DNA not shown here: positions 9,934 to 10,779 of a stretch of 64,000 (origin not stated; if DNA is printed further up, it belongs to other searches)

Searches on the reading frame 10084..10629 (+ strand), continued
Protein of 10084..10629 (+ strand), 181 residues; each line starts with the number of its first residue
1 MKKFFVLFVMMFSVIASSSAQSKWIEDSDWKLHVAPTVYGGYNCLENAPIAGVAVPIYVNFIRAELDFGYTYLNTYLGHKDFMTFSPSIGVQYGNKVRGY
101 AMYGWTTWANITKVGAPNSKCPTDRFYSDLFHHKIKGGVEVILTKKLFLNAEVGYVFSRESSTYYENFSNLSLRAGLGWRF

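Call 36: find_homologous_proteins(query=A2, max_evalue=0.001)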
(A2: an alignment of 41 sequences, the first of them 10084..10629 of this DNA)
Query A2 (41 sequences) (181 aa, profile of the alignment): 20 proteins with E <= 0.001 among 4745 candidates.
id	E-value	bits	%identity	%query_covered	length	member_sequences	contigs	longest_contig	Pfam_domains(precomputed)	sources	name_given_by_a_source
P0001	2.8e-61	224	99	100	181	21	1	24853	PF13505.13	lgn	-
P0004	1.4e-57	212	67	100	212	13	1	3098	-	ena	-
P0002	5.4e-57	210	83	100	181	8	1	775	-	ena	-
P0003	1.3e-56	209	83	100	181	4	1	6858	-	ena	-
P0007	2.0e-55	205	63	100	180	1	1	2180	-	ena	-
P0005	5.2e-54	201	67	100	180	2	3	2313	-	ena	-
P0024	1.6e-53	199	39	100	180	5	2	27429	-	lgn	-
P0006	3.4e-53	198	69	97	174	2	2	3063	-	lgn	-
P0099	3.8e-50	188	37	99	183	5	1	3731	-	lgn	-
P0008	6.9e-50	187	52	100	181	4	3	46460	-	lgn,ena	-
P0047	2.6e-48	182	29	78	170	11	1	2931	-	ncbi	-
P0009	3.0e-47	179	49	100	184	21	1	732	-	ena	-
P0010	9.9e-47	177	54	94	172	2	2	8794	PF13505.13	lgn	-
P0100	1.4e-46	177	28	98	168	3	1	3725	-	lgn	-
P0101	1.8e-46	176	32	100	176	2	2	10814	-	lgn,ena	-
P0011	2.6e-46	176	52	94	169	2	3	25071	-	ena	-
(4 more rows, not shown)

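Call 37: find_encoding_contigs(protein=P0024, flank=10000, max_places=2)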
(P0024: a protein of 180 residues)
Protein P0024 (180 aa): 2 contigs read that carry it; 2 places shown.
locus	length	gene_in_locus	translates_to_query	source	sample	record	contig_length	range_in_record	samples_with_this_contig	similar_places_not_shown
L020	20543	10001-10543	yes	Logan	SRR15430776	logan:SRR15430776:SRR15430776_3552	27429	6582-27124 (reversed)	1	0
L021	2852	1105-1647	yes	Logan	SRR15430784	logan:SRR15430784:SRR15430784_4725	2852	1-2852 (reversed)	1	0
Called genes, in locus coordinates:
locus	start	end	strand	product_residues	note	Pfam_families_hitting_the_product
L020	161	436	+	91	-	PF02583:Trns_repr_metal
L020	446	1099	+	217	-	PF01545:Cation_efflux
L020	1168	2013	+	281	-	PF01734:Patatin, PF19890:DUF6363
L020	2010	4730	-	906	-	PF01624:MutS_I, PF05188:MutS_II, PF05192:MutS_III, PF05190:MutS_IV, PF00488:MutS_V, PF27441:MutS_C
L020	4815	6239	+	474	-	PF00512:HisKA, PF02518:HATPase_c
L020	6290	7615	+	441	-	PF01554:MatE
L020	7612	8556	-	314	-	PF01636:APH, PF02958:EcKL (weak)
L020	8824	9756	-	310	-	PF13793:Pribosyltran_N, PF00156:Pribosyltran, PF14572:Pribosyl_synth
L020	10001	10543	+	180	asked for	-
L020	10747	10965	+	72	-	PF17209:Hfq, PF21979:Hfq_1 (weak)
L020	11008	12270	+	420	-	PF13167:GTP-bdg_N, PF16360:GTP-bdg_M, PF03193:RsgA_GTPase (faint), PF01926:MMR_HSR1, PF02421:FeoB_N, PF19275:HflX_C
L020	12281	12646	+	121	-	-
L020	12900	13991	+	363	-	-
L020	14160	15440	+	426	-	PF03702:AnmK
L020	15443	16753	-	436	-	PF04466:Terminase_3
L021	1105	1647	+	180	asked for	-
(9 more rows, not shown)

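Call 38: find_encoding_contigs(protein=P0101, flank=10000, max_places=2)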
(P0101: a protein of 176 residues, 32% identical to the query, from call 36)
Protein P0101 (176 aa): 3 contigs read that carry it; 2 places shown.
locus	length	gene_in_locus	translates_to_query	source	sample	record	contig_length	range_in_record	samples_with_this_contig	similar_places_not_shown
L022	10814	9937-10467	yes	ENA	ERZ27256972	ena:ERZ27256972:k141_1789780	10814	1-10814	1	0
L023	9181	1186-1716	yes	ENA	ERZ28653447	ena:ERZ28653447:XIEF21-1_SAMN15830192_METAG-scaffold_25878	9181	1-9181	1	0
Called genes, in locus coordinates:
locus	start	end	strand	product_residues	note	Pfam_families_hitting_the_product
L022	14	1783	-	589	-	PF00664:ABC_membrane, PF02463:SMC_N, PF00005:ABC_tran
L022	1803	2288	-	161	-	PF06961:DUF1294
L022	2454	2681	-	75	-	PF01197:Ribosomal_L31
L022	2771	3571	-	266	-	PF00459:Inositol_P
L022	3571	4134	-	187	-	PF08207:EFP_N, PF01132:EFP, PF09285:Elong-fact-P_C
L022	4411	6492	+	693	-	PF17191:RecG_wedge, PF00270:DEAD, PF04851:ResIII, PF22590:Cas3-like_C_2 (faint), PF00271:Helicase_C, PF19833:RecG_dom3_C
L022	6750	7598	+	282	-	PF13306:LRR_5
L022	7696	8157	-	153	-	-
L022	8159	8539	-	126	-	-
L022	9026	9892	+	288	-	PF05013:FGase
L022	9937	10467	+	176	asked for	-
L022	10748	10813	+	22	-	?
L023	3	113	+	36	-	?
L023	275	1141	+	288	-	PF05013:FGase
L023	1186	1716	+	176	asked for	-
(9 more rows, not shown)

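Call 43: find_related_loci(query=A3, collection=metagenome_contigs, flank=6000)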
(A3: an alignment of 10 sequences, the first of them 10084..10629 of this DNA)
Query A3 (181 aa) in metagenome_contigs; peptide patterns used: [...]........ (x = any residue, [..] = any of these).
95 stretches matched a pattern; 1 encode a relative of the query (tblastn E <= 1e-3); 1 distinct loci.
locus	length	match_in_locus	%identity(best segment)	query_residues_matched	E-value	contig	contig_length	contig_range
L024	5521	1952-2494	100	1-181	2e-125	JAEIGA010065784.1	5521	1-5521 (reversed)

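Call 55: list_cluster_members(proteins=[P0031, P0034, P0041, P0042, P0049, P0055, P0057, P0058, P0063, P0066])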
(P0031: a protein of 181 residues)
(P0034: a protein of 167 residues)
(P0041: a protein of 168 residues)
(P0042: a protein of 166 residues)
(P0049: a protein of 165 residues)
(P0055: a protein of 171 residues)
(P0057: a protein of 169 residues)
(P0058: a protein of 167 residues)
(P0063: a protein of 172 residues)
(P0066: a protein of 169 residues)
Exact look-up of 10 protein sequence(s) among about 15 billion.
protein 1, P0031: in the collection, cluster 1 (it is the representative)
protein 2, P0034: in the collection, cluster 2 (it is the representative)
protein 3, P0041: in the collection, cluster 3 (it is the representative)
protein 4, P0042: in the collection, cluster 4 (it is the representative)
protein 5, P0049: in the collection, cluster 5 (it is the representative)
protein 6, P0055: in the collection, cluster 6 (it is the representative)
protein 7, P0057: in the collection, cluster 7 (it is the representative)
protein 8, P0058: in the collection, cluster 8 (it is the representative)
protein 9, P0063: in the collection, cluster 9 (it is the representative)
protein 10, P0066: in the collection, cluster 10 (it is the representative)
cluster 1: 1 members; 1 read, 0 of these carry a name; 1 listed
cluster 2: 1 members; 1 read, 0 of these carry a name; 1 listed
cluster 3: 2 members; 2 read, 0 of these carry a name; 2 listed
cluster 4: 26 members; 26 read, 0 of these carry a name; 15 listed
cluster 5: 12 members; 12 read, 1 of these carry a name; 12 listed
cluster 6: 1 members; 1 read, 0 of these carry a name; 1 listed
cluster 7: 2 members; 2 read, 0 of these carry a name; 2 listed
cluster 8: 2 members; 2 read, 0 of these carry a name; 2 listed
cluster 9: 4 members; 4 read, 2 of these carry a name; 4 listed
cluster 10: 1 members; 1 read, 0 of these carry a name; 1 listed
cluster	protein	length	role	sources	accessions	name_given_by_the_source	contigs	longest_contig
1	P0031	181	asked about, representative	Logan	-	-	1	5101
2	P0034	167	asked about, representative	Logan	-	-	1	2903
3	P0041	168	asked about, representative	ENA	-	-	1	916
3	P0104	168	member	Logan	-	-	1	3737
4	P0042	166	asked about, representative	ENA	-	-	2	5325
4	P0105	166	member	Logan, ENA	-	-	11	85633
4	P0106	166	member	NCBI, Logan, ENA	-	-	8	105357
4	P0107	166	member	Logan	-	-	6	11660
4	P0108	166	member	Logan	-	-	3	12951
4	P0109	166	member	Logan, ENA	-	-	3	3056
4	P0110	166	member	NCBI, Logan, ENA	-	-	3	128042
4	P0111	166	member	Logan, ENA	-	-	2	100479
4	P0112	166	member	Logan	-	-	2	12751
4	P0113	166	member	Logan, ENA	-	-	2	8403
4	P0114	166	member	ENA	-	-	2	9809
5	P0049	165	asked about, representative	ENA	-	-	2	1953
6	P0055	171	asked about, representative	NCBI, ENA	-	-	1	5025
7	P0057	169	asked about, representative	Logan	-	-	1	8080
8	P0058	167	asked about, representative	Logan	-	-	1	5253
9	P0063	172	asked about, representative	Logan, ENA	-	-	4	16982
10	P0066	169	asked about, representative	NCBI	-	-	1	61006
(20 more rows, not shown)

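Call 57: search_solved_structures(query=A2, max_evalue=1)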
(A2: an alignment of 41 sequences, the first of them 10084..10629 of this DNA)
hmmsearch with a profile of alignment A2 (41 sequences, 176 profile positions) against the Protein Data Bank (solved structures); distinct sequences matched with E-value up to 1: 1.
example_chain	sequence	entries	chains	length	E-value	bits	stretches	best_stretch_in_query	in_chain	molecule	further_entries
8bbl_A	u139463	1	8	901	0.89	12.7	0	1-25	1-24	Beta-N-acetylhexosaminidase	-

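Call 61: find_encoding_contigs(protein=P0004, flank=5000, max_places=3)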
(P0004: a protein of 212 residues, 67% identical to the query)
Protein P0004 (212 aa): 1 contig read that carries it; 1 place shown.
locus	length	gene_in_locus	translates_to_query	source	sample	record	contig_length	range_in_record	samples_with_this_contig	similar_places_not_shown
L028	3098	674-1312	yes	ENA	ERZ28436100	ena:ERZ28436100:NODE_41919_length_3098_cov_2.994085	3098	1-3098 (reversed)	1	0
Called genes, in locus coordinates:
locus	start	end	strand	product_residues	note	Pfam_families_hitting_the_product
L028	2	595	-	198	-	?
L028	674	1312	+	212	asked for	-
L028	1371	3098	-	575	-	?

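Call 62: predict_structure(alignment_id=A2)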
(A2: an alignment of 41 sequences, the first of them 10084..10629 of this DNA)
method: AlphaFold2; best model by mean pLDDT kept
length: 181 residues; sequences in the alignment: 41
mean_pLDDT: 91.7   pTM: 0.81
mean pLDDT of the five models: 91.7, 91.6, 91.4, 91.3, 90.8
residues with pLDDT >= 90: 146; 70-90: 21; 50-70: 14; < 50: 0
segments of 3 or more residues with pLDDT < 50: none
pLDDT, mean of each block of 10 residues (from residue 1): 73 68 59 96 98 97 98 98 98 93 98 95 96 98 96 96 96 98 89
secondary structure, 60 per line:
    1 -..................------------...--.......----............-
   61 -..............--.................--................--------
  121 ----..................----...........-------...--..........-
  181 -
elements in order: H2-19 E32-34 E37-43 E48-59 E62-75 E78-94 E97-112 E125-142 E147-157 E165-167 E170-179

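Call 68: fold_search(model_id=the predicted structure, library=pdb)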
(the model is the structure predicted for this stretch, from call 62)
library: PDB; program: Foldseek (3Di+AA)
matches with E <= 10: 896; with E <= 0.001: 25
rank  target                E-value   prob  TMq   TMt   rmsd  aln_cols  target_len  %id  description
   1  1bxw                  9.7e-07  1.00  0.61  0.64   4.8       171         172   14  OUTER MEMBRANE PROTEIN A (OMPA) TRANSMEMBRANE DOMAIN (released 1998-10-14)
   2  4rlc                  1.0e-06  1.00  0.56  0.74   4.6       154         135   16  Crystal structure of the N-terminal beta-barrel domain of Pseudomonas aeruginosa OprF (released 2015-04-22)
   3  9a2m_MODEL_1_A        1.6e-06  1.00  0.53  0.31   6.1       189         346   15  Model of E. coli OmpA by in-cell photo-crosslinking MS and deep learning (released 2023-02-24)
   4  1qjp                  3.7e-06  1.00  0.56  0.72   4.5       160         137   17  HIGH RESOLUTION STRUCTURE OF THE OUTER MEMBRANE PROTEIN A (OMPA) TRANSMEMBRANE DOMAIN (released 2000-06-30)
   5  1p4t                  3.9e-06  1.00  0.54  0.62   6.1       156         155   15  Crystal structure of Neisserial surface protein A (NspA) (released 2003-07-22)
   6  6x9z                  1.3e-05  1.00  0.51  0.75   5.2       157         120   12  De novo design of transmembrane beta-barrels (released 2021-02-17)
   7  9fzd_A                1.9e-05  1.00  0.48  0.49   7.0       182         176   17  Structure of OmpA-long in complex with nanobody Nb39 (released 2024-07-17)
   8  2f1v_A                2.0e-05  1.00  0.49  0.49   6.5       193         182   11  Outer membrane protein OmpW (released 2006-01-24)
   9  3qrc_A                2.8e-05  1.00  0.53  0.62   5.6       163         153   13  The crystal structure of Ail, the attachment invasion locus protein of Yersinia pestis, in complex with the heparin an (released 2011-11-23)
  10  3qra                  3.0e-05  1.00  0.47  0.54   6.2       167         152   12  The crystal structure of Ail, the attachment invasion locus protein of Yersinia pestis (released 2011-11-23)
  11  3qrc_B                5.0e-05  1.00  0.54  0.62   5.6       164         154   13  The crystal structure of Ail, the attachment invasion locus protein of Yersinia pestis, in complex with the heparin an (released 2011-11-23)
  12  2m06_MODEL_1_A        5.5e-05  1.00  0.46  0.54   5.9       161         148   14  NMR structure of OmpX in phopspholipid nanodiscs (released 2012-12-12)
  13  2f1t_A                7.5e-05  1.00  0.49  0.49   6.3       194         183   11  Outer membrane protein OmpW (released 2006-01-24)
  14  1qj9                  8.3e-05  1.00  0.53  0.63   4.6       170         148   14  CRYSTAL STRUCTURE OF THE OUTER MEMBRANE PROTEIN OMPX FROM ESCHERICHIA COLI (released 1999-10-06)
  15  1uyn                  1.1e-04  1.00  0.31  0.23  15.7       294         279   11  Translocator domain of autotransporter NalP from Neisseria meningitidis (released 2004-03-18)
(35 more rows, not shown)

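Call 79: search_protein_families(library=pfam, proteins=[L018:10778-11878:+], max_evalue=0.01)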
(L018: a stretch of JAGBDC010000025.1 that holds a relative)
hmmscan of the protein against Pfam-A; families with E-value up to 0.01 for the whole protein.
L018:10778-11878:+ (366 aa): 4 families
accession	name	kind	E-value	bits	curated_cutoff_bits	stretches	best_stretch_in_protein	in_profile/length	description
PF13776.11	DUF4172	-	3.9e-31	107.6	25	1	2-83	1-82/82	Domain of unknown function (DUF4172)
PF02661.23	Fic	-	1.2e-18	68.2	24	1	113-223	2-93/93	Fic/DOC family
PF22168.2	DIP2311-like_C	-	1.8e-05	25.3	27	1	318-361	18-61/63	Transcriptional regulator DIP2311-like, C-terminal domain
PF21248.3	SoFic-like_C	-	0.0073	16.9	27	0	331-361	42-72/76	Protein adenylyltransferase SoFic-like, C-terminal domain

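Call 90: list_cluster_members(proteins=[P0032, P0035, P0037, P0038, P0040, P0044, P0050, P0052, P0053, P0060])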
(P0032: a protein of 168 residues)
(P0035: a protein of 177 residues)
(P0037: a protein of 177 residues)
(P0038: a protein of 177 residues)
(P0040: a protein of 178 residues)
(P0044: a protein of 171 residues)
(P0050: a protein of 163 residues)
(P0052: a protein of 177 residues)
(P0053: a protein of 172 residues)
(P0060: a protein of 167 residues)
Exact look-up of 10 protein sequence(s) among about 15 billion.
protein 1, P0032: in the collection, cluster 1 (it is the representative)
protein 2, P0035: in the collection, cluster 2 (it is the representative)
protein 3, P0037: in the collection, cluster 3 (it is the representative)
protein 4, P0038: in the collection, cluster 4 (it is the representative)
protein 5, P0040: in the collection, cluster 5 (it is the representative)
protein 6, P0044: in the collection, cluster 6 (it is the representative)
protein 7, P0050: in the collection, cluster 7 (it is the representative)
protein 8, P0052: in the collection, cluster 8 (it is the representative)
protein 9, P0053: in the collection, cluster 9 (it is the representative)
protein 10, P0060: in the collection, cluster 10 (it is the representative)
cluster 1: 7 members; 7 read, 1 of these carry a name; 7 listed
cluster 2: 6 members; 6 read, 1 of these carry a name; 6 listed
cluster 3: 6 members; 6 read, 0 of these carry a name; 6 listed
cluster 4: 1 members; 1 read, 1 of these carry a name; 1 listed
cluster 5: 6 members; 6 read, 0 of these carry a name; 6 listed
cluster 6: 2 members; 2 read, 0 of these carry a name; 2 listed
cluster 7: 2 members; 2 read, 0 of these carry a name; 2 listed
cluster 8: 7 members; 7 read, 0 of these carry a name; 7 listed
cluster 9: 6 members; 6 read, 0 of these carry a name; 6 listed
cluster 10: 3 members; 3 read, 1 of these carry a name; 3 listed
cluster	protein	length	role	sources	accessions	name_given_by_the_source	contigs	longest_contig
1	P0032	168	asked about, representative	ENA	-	-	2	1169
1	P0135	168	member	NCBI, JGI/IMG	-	hypothetical protein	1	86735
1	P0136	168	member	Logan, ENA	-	-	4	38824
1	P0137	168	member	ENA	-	-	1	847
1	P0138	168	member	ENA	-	-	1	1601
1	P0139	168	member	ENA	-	-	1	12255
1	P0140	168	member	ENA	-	-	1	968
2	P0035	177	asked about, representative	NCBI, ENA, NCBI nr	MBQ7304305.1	MAG: hypothetical protein IJW75_05255 [Alphaproteobacteria bacterium] | hypothetical protein [Alphaproteobacteria bacterium]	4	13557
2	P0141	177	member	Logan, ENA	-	-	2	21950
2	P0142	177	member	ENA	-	-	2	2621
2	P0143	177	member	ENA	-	-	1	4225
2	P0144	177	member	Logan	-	-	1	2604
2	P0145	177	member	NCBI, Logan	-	-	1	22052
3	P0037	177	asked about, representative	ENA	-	-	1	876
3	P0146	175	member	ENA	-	-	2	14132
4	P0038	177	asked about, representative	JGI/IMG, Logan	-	hypothetical protein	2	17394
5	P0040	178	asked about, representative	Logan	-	-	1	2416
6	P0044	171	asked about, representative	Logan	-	-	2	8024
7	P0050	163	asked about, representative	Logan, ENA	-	-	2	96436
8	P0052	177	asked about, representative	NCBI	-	-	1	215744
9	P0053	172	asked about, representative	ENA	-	-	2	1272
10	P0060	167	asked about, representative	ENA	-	-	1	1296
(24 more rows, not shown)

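Call 91: find_encoding_contigs(protein=P0099, flank=5000, max_places=2)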
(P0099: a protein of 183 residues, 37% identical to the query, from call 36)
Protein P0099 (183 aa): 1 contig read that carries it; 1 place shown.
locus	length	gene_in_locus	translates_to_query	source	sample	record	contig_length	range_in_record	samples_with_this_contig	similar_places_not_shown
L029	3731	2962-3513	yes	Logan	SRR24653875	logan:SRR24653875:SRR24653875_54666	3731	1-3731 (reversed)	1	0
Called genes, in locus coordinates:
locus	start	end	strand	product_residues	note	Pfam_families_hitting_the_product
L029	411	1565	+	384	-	-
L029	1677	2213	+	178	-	-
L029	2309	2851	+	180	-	-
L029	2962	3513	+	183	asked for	-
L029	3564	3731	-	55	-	?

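Call 92: find_encoding_contigs(protein=P0100, flank=5000, max_places=2)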
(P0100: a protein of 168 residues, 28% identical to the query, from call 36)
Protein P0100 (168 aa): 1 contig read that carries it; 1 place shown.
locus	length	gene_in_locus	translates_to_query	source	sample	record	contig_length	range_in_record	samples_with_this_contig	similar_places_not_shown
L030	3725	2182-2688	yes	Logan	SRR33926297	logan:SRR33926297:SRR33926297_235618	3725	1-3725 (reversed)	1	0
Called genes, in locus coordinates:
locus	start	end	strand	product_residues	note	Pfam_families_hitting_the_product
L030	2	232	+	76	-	?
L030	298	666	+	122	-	-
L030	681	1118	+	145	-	-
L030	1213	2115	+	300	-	PF05013:FGase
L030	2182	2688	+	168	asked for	-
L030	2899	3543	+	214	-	PF01464:SLT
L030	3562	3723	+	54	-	?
